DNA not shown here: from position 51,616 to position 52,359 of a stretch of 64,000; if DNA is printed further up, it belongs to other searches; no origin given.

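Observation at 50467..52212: DUF3696-type AAA ATPase + PIN-like nuclease gene pair: candidate undescribed defence / abortive-infection module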

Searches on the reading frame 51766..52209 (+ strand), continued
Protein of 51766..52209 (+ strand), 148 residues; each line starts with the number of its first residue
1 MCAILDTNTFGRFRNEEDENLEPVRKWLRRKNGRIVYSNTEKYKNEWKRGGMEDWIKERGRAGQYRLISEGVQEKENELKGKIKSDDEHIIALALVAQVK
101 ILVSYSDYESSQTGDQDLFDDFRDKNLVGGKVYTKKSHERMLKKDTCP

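Call 90: search_solved_structures(query=A2, max_evalue=1, show_alignments=3)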
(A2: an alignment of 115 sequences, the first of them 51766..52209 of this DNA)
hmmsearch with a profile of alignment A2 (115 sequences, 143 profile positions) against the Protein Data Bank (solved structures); distinct sequences matched with E-value up to 1: 4.
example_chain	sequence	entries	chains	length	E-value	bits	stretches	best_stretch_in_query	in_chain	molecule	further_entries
9p35_A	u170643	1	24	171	0.16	15.4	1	8-77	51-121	Ferritin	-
7cpv_Ll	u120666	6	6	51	0.43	14.1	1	9-42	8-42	Ribosomal protein L39-like | 60S ribosomal protein L39-like | Large ribosomal subunit protein eL39-like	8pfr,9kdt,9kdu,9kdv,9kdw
9ru8_Ll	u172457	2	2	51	0.59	13.6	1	9-41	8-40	Large ribosomal subunit protein eL39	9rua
7by2_B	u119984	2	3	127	0.66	13.5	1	5-109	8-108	Ribonuclease VapC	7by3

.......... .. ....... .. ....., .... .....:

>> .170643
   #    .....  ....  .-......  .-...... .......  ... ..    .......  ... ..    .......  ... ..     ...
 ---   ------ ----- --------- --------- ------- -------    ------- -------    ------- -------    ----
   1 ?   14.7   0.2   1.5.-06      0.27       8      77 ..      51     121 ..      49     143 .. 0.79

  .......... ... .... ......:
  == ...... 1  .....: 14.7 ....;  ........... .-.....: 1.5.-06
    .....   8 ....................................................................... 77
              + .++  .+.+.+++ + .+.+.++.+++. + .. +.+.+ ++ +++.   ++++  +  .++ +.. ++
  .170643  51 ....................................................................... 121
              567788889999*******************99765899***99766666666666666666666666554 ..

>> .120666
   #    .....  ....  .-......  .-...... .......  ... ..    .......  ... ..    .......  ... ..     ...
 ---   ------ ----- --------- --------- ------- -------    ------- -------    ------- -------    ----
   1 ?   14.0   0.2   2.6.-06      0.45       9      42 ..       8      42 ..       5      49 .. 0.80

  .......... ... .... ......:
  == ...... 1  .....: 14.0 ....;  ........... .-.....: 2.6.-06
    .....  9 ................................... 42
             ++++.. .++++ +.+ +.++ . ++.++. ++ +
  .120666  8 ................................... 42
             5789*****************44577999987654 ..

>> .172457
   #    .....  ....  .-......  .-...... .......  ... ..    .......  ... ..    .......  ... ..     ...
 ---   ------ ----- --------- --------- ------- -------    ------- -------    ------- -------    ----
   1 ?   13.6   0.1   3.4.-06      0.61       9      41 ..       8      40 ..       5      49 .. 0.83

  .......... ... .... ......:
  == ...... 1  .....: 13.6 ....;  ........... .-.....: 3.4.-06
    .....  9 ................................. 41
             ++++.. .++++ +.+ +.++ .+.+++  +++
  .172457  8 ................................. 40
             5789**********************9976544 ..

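Call 91: find_related_loci(query=A1, collection=viral_contigs, flank=6000)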
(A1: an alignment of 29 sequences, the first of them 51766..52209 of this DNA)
Query A1 (148 aa) in viral_contigs; peptide patterns used: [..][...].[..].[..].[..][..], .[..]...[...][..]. (x = any residue, [..] = any of these).
32 stretches matched a pattern, but none encodes a relative of the query by tblastn (E <= 1e-3).

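Call 92: search_dna_similar(query=P0263, collection=phages, mode=protein, max_evalue=0.001)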
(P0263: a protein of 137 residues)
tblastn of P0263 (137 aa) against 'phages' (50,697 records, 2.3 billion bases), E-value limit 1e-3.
No match.

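Call 95: list_cluster_members(proteins=[P0263, P0249, P0256, P0288, P0308, P0315, P0339, P0356, P0282, P0294])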
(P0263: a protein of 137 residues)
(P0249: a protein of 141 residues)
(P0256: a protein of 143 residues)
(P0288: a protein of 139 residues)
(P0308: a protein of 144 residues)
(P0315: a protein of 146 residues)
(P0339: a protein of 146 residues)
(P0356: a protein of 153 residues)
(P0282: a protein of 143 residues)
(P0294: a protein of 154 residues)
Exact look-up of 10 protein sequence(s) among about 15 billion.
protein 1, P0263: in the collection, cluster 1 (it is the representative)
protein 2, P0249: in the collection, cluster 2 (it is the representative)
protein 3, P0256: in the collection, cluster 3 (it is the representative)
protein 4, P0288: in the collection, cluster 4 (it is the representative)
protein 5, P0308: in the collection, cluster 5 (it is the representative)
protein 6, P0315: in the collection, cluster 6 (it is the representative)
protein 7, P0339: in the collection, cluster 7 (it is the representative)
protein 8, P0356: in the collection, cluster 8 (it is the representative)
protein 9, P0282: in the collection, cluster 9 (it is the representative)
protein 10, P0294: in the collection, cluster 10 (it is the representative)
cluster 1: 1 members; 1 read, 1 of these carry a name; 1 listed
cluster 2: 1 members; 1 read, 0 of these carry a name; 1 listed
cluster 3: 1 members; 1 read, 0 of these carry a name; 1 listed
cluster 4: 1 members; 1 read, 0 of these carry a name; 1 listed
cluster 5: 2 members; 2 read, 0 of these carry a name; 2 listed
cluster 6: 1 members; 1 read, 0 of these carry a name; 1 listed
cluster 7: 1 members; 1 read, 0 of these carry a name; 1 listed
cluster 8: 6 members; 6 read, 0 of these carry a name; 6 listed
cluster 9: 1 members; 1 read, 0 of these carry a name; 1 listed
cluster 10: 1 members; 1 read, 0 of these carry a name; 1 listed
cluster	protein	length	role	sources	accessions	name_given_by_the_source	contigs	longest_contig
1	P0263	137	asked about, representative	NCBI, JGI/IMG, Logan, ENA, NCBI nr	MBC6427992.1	MAG: hypothetical protein GDA55_01995 [Cellvibrionales bacterium] | hypothetical protein [Cellvibrionales bacterium]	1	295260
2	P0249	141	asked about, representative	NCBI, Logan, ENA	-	-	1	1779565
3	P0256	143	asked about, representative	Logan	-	-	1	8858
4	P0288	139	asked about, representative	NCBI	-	-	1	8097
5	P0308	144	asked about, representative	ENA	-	-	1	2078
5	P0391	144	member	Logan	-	-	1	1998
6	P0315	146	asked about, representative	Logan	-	-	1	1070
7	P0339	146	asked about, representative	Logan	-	-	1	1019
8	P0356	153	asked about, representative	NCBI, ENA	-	-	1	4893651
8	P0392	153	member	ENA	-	-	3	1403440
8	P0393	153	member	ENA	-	-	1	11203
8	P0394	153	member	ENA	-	-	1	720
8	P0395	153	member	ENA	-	-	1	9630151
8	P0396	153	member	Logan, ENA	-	-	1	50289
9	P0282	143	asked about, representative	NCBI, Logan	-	-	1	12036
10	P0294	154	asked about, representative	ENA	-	-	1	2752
